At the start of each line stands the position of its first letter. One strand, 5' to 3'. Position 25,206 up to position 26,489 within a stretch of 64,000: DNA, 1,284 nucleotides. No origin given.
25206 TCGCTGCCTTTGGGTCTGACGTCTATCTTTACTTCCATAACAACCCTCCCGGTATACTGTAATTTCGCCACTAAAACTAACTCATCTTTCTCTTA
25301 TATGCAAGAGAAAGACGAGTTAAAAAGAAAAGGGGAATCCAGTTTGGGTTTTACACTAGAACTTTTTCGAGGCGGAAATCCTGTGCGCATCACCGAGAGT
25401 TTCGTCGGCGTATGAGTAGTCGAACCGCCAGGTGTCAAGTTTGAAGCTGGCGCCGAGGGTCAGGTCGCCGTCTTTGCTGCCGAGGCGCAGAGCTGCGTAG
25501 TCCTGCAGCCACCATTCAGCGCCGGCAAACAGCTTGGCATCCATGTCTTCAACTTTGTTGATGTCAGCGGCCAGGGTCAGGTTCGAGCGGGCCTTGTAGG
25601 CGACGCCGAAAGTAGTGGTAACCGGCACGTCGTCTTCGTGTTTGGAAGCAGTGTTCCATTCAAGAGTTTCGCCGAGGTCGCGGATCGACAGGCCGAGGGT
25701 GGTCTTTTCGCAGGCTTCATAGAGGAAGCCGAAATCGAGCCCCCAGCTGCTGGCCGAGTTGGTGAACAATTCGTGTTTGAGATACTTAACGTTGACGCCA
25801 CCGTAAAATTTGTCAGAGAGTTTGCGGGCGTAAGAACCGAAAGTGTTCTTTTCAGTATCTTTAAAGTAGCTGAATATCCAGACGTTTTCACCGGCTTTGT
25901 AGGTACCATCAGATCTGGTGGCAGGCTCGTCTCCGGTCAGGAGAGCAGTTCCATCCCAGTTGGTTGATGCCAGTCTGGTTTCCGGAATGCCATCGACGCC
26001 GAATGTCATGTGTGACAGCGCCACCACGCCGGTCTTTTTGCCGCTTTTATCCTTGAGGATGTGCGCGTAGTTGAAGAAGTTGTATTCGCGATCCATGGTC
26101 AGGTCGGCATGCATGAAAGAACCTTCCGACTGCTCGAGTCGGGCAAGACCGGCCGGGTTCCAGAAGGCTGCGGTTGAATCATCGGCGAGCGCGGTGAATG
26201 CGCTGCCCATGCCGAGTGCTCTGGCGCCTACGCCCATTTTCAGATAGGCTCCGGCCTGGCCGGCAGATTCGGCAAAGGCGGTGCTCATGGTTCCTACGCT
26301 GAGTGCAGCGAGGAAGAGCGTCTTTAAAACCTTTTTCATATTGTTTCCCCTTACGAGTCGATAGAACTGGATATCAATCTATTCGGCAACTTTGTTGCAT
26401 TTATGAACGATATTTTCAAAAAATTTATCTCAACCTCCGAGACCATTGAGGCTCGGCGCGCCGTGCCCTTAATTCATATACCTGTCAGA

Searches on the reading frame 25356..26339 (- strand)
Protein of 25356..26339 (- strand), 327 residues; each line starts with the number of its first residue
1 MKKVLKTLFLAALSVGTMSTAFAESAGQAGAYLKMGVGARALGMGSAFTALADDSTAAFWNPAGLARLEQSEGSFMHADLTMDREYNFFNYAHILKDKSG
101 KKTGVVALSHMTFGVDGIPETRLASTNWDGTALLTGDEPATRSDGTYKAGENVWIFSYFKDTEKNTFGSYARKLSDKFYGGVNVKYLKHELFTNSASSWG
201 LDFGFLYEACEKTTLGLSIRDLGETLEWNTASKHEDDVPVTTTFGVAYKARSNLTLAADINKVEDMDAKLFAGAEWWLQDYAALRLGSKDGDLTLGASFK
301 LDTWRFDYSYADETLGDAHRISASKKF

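Call 11: search_protein_families(library=pfam, proteins=[window:25356-26339:-], max_evalue=0.001)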
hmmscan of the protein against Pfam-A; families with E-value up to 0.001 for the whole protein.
window:25356-26339:- (327 aa): 3 families
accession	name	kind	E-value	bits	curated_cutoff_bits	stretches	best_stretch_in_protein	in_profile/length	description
PF18990.6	DUF5723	-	2.4e-06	28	26.8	1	141-234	159-248/376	Family of unknown function (DUF5723)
PF03687.19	UPF0164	-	0.00038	19.8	21.4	1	32-93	43-104/325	Uncharacterised protein family (UPF0164)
PF03349.22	Toluene_X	-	0.00059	18.9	29.7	0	22-82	7-64/421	Outer membrane protein transport protein (OMPP1/FadL/TodX)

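Call 13: search_protein_families(library=ncbifam, proteins=[window:25356-26339:-], max_evalue=0.01)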
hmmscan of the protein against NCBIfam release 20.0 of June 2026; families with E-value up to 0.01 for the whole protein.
window:25356-26339:- (327 aa): 6 families
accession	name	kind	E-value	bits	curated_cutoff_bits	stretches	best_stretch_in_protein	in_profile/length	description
NF033709.1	PorV_fam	subfamily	1.8e-35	123.1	90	1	31-324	5-323/326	PorV/PorQ family protein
NF052325.1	PorVQ2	equivalog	2.3e-26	92.6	325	2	19-123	16-117/354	putative type IX sorting system protein PorV2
NF033711.1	T9SS_PorQ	equivalog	2.4e-17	63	220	2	157-250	121-213/335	type IX secretion system protein PorQ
NF033710.1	T9SS_OM_PorV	equivalog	1.8e-11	43.8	250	1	160-262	128-247/367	type IX secretion system outer membrane channel protein PorV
NF053685.1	BamG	equivalog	0.00021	20.5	250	0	230-287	245-301/397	BamG family beta-barrel-assembly machinery protein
NF050080.1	pilus_FilD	exception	0.0025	16.2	970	1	25-87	15-79/549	putative pilus system OmpP1/FadL family transporter FilD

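Call 59: search_protein_representatives(protein=window:25356-26339:-)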
Query: 327 residues. Proteins with E-value up to 0.001 (for the whole library): 14236; up to 1e-10: 4396; up to 1e-30: 140. The best 150 are listed.
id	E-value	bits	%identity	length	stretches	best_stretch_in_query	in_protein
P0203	3.0e-133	460.6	62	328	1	1-327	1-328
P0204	3.2e-78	279.9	50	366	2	150-327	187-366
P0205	1.3e-76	274.6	47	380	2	116-327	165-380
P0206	6.6e-74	265.7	46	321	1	8-327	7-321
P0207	9.7e-74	265.1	44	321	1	1-327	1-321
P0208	8.3e-73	262.1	48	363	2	151-327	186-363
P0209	1.2e-71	258.3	48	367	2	145-327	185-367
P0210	9.2e-67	242.2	48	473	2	144-327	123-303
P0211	1.8e-64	234.7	43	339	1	5-327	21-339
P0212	2.9e-64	234.0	43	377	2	133-327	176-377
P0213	8.6e-62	225.9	42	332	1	15-327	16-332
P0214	1.4e-61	225.2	45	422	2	157-327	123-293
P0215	7.1e-61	222.9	46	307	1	14-323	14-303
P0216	1.3e-60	222.0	48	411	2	158-327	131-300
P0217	2.4e-57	211.3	42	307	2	143-324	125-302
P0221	9.8e-52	192.8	39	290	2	155-326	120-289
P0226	8.3e-48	179.9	37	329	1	20-327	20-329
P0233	1.2e-43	166.3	35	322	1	4-327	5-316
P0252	5.5e-38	147.7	37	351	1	11-327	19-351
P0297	2.8e-33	132.2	32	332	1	8-300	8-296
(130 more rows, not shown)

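Call 60: list_cluster_members(proteins=[P0204, P0206, P0211, P0213, P0215, P0221, P0226, P0233, P0252, P0297])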
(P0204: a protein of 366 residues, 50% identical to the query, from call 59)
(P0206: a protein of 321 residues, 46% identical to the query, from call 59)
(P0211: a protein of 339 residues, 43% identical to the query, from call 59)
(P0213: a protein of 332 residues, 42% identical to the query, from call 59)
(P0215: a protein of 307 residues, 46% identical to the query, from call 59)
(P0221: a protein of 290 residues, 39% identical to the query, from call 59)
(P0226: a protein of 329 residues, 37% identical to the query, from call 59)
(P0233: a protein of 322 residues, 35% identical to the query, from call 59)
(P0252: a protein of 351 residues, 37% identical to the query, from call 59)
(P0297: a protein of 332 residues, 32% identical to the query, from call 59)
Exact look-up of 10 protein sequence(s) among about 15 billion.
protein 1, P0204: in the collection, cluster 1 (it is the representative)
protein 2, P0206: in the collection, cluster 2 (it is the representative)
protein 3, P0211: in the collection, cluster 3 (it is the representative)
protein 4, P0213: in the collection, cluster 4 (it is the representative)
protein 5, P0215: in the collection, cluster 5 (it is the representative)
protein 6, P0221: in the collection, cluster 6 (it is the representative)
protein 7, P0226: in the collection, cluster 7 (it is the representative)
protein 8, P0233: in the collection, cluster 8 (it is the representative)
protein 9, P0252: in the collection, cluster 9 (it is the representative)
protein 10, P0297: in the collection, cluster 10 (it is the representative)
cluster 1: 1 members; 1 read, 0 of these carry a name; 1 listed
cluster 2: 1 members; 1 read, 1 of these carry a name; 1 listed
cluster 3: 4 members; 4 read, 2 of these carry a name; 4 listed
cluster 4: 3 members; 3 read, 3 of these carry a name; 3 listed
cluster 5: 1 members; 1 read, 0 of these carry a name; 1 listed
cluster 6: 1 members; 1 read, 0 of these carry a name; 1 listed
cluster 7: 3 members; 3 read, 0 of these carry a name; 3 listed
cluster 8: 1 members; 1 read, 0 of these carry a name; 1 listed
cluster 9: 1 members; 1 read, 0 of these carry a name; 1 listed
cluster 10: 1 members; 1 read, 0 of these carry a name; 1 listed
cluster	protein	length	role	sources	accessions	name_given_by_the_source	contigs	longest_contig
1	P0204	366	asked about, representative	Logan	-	-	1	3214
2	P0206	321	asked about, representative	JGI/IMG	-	long-subunit fatty acid transport protein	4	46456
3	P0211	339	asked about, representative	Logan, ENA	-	-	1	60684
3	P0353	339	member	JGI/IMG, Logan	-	hypothetical protein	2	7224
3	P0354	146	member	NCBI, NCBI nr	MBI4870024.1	MAG: UPF0164 family protein, partial [Candidatus Riflebacteria bacterium] | UPF0164 family protein [Candidatus Riflebacteria bacterium]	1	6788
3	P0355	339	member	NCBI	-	-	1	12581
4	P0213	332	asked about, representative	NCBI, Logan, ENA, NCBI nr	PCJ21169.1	MAG: hypothetical protein COB02_00870 [Candidatus Cloacimonadota bacterium]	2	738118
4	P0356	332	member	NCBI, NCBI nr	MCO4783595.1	MAG: hypothetical protein KC646_14815 [Candidatus Cloacimonetes bacterium] | hypothetical protein [Candidatus Cloacimonadota bacterium]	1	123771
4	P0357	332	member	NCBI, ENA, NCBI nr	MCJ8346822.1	hypothetical protein MJH12_14870 [bacterium] | hypothetical protein [bacterium]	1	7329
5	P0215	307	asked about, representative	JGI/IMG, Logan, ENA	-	-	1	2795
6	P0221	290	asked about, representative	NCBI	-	-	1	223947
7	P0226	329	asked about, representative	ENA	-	-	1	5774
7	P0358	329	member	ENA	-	-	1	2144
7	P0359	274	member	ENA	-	-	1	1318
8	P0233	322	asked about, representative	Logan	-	-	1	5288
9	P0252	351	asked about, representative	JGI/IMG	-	-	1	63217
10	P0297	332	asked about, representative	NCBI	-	-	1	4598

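Call 62: search_solved_structures(query=window:25356-26339:-, max_evalue=1, show_alignments=1)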
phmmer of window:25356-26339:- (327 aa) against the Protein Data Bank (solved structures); distinct sequences matched with E-value up to 1: 5.
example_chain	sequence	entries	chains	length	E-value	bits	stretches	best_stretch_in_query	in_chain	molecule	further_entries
6h3i_F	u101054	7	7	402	0.044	16.5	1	30-99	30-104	PorV | Type IX secretion system protein PorV domain-containing protein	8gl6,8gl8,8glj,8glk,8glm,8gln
6p8j_C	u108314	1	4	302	0.5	13.1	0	148-214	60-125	Nucleotidyltransferase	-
6kew_A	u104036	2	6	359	0.77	12.5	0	169-232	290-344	Phosphoribulokinase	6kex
6h7h_A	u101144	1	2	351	0.81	12.4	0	169-232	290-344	Phosphoribulokinase, chloroplastic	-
6kez_I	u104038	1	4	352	0.81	12.4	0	169-232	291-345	Phosphoribulokinase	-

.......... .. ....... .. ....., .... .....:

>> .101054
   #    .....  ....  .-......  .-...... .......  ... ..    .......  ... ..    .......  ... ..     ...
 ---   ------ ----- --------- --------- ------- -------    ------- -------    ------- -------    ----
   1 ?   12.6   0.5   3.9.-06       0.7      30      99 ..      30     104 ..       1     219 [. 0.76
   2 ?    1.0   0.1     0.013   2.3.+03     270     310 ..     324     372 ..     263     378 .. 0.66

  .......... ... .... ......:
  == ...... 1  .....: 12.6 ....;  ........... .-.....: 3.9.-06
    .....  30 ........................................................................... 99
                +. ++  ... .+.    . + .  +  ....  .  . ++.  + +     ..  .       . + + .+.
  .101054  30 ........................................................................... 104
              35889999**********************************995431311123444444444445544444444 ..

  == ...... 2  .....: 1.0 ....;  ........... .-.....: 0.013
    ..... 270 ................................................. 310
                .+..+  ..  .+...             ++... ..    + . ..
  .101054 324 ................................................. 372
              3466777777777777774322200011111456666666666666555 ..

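Call 64: search_solved_structures(query=A3, max_evalue=1)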
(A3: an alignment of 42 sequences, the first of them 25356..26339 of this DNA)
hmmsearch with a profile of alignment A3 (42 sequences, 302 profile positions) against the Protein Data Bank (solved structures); distinct sequences matched with E-value up to 1: 7.
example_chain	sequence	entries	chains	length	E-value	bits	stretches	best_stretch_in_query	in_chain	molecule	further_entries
6h3i_F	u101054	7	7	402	8.3e-29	104.2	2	1-237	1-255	PorV | Type IX secretion system protein PorV domain-containing protein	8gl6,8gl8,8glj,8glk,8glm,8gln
6z34_A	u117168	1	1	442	0.034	16.8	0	32-160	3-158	CymD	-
3brz_A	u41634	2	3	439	0.18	14.4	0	212-266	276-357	TodX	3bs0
6z38_A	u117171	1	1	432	0.28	13.8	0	212-266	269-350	TodX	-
1awc_B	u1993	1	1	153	0.6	12.7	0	192-236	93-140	PROTEIN (GA BINDING PROTEIN BETA 1)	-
3bry_A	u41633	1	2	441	0.63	12.6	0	212-263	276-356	TbuX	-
6z37_A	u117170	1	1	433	0.72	12.4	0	212-266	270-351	TodX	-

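Call 74: predict_structure(alignment_id=A3)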
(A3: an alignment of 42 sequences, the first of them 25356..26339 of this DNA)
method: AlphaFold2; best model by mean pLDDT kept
length: 327 residues; sequences in the alignment: 42
mean_pLDDT: 91.4   pTM: 0.84
mean pLDDT of the five models: 91.4, 90.7, 89.4, 89.3, 89.0
residues with pLDDT >= 90: 253; 70-90: 46; 50-70: 19; < 50: 9
segments of 3 or more residues with pLDDT < 50: 18-26
pLDDT, mean of each block of 10 residues (from residue 1): 76 62 55 94 98 98 98 98 95 98 98 94 74 69 75 85 98 98 98 96 98 98 97 95 98 98 95 98 98 98 98 90 98
secondary structure, 60 per line:
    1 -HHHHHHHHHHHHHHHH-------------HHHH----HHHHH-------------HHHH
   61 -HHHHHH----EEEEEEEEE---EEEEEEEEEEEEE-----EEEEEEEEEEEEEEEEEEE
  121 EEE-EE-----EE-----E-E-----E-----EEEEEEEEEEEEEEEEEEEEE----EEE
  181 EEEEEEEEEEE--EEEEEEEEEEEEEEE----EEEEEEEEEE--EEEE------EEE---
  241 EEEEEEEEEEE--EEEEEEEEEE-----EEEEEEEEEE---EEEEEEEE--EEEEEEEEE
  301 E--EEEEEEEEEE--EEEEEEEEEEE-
elements in order: H2-17 H31-34 H39-43 H57-60 H62-67 E72-80 E84-96 E102-123 E153-173 E178-191 E194-208 E213-222 E225-228 E235-237 E241-251 E254-263 E269-278 E282-289 E292-301 E304-313 E316-326

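Call 78: fold_search(model_id=the predicted structure, library=pdb)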
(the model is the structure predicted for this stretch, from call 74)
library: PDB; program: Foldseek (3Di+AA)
matches with E <= 10: 1054; with E <= 0.001: 163
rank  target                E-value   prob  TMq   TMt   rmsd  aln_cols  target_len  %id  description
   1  8gl6_F                3.5e-14  1.00  0.70  0.63   5.4       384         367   20  The Type 9 Secretion System in vitro assembled, RemA-CTD substrate bound complex (released 2024-01-31)
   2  6h3i_F                6.8e-12  1.00  0.69  0.66   5.9       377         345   18  Structural snapshots of the Type 9 protein translocon (released 2018-11-07)
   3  6z37                  9.6e-10  1.00  0.57  0.46   9.5       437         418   13  TodX monoaromatic hydrocarbon channel deltaS2 mutant (released 2020-11-04)
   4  3brz                  1.2e-09  1.00  0.60  0.49   8.9       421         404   14  Crystal structure of the Pseudomonas putida toluene transporter TodX (released 2008-06-10)
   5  6z38                  1.4e-09  1.00  0.59  0.47   9.2       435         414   14  TodX deltaS2S3 mutant monoaromatic hydrocarbon channel (released 2020-11-04)
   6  2r89_A                1.7e-09  1.00  0.55  0.50  15.5       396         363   12  Crystal structure of the long-chain fatty acid transporter FadL mutant delta N3 (released 2008-09-23)
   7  2r88_A                2.6e-09  1.00  0.53  0.48  17.7       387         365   12  Crystal structure of the long-chain fatty acid transporter FadL mutant delta S3 kink (released 2008-09-23)
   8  3dwo                  3.2e-09  1.00  0.58  0.43  11.2       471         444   12  Crystal structure of a Pseudomonas aeruginosa FadL homologue (released 2008-12-16)
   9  6z34                  4.7e-09  1.00  0.56  0.49  10.2       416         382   13  CymD monoaromatic hydrocarbon channel (released 2020-11-04)
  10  2r8a_A                5.7e-09  1.00  0.55  0.50  15.5       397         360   12  Crystal structure of the long-chain fatty acid transporter FadL mutant delta N8 (released 2008-09-23)
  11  3pgr                  1.7e-08  1.00  0.55  0.48  17.9       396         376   13  Asp348Arg mutant of EcFadL (released 2011-05-25)
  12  3pgs_B                4.0e-08  1.00  0.48  0.38  19.3       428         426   11  Phe3Gly mutant of EcFadL (released 2011-05-25)
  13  3pgu                  7.6e-08  1.00  0.55  0.45  18.8       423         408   12  Phe3Glu mutant of EcFadL (released 2011-05-25)
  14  3dwn_A                7.6e-08  1.00  0.52  0.42  17.9       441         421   12  Crystal structure of the long-chain fatty acid transporter FadL mutant A77E/S100R (released 2008-12-16)
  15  2r4n_A                1.4e-07  1.00  0.47  0.37  18.8       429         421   12  Crystal structure of the long-chain fatty acid transporter FadL mutant N33A (released 2008-09-16)
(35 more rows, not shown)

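Call 83: find_encoding_contigs(protein=P0211, flank=10000, max_places=2)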
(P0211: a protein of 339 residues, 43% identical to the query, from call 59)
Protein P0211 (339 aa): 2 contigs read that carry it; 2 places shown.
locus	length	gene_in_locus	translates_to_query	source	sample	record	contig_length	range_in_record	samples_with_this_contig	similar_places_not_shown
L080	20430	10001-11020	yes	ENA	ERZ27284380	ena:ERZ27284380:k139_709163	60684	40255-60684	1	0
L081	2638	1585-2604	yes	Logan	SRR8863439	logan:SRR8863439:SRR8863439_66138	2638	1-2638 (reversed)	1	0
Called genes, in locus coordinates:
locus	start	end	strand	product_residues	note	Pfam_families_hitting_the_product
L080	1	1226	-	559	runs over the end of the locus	-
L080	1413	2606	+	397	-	PF00155:Aminotran_1_2, PF01212:Beta_elim_lyase (weak), PF01053:Cys_Met_Meta_PP (faint), PF01041:DegT_DnrJ_EryC1 (weak)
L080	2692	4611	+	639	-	PF13177:DNA_pol3_delta2, PF00004:AAA, PF22608:DNAX_ATPase_lid (faint), PF12169:DNA_pol3_gamma3, PF20964:DnaX_C (weak)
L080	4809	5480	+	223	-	-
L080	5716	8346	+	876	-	-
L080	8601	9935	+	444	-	PF13620:CarboxypepD_reg (weak)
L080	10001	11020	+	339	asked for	PF03687:UPF0164 (weak), PF18990:DUF5723 (faint)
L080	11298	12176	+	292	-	PF08501:Shikimate_dh_N, PF01488:Shikimate_DH (faint)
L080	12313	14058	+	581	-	PF05157:MshEN, PF00437:T2SSE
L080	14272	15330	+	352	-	PF00437:T2SSE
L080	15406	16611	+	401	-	PF28597:T2SSF_N, PF00482:T2SSF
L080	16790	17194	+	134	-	PF07963:N_methyl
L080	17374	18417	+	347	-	PF14446:Prok-RING_1, PF13424:TPR_12 (weak), PF00515:TPR_1, PF13432:TPR_16, PF13414:TPR_11, PF13414:TPR_11, PF00515:TPR_1, PF13432:TPR_16, +24 more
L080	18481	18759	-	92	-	-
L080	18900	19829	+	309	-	PF01040:UbiA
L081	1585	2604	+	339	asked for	PF03687:UPF0164 (weak), PF18990:DUF5723 (faint)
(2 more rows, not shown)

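Call 87: find_encoding_contigs(protein=P0213, flank=10000, max_places=1)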
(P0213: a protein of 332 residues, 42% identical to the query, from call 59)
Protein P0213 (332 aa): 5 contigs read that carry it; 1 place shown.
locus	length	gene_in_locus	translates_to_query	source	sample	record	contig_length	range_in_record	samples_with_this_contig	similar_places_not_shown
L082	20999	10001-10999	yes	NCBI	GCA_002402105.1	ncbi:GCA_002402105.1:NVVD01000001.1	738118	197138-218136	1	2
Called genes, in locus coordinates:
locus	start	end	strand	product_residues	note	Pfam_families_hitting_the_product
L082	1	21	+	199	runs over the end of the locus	PF02545:Maf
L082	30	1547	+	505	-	-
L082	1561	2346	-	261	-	-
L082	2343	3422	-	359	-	-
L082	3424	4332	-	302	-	PF02219:MTHFR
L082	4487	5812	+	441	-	PF00919:UPF0004, PF04055:Radical_SAM, PF01938:TRAM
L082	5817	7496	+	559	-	PF01368:DHH, PF02272:DHHA1, PF17768:RecJ_OB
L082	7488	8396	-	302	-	-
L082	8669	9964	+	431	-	PF13620:CarboxypepD_reg, PF13715:CarbopepD_reg_2 (faint)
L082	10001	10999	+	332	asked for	-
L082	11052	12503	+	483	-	PF01436:NHL (faint), PF08450:SGL (weak), PF17170:DUF5128 (weak)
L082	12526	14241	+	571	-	PF05157:MshEN, PF00437:T2SSE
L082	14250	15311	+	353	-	PF00437:T2SSE, PF13401:AAA_22 (faint), PF13604:AAA_30 (faint)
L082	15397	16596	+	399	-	PF28597:T2SSF_N, PF00482:T2SSF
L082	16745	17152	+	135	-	PF07963:N_methyl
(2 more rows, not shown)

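Call 88: find_encoding_contigs(protein=P0221, flank=10000, max_places=1)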
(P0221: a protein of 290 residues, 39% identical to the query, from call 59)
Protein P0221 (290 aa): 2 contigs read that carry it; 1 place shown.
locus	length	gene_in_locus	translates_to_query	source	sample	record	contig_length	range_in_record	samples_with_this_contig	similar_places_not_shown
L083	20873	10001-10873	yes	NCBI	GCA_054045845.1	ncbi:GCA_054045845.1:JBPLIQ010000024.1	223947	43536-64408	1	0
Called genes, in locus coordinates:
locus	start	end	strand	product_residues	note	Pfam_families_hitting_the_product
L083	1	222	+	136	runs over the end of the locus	PF06103:DUF948 (weak)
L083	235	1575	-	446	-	PF00263:Secretin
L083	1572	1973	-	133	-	-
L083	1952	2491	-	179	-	-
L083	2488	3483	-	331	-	-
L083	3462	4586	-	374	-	PF02670:DXP_reductoisom, PF08436:DXP_redisom_C, PF13288:DXPR_C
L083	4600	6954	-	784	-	PF02739:5_3_exonuc_N, PF01367:5_3_exonuc, PF00476:DNA_pol_A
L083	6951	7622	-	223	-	PF02511:Thy1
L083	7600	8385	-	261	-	-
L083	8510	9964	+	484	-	PF17802:SpaA (faint), PF13620:CarboxypepD_reg, PF13715:CarbopepD_reg_2, PF17210:SdrD_B (weak)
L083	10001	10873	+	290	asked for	PF19572:PorV (faint)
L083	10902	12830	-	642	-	-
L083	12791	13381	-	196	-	-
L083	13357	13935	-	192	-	PF07963:N_methyl (weak)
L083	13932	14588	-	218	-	-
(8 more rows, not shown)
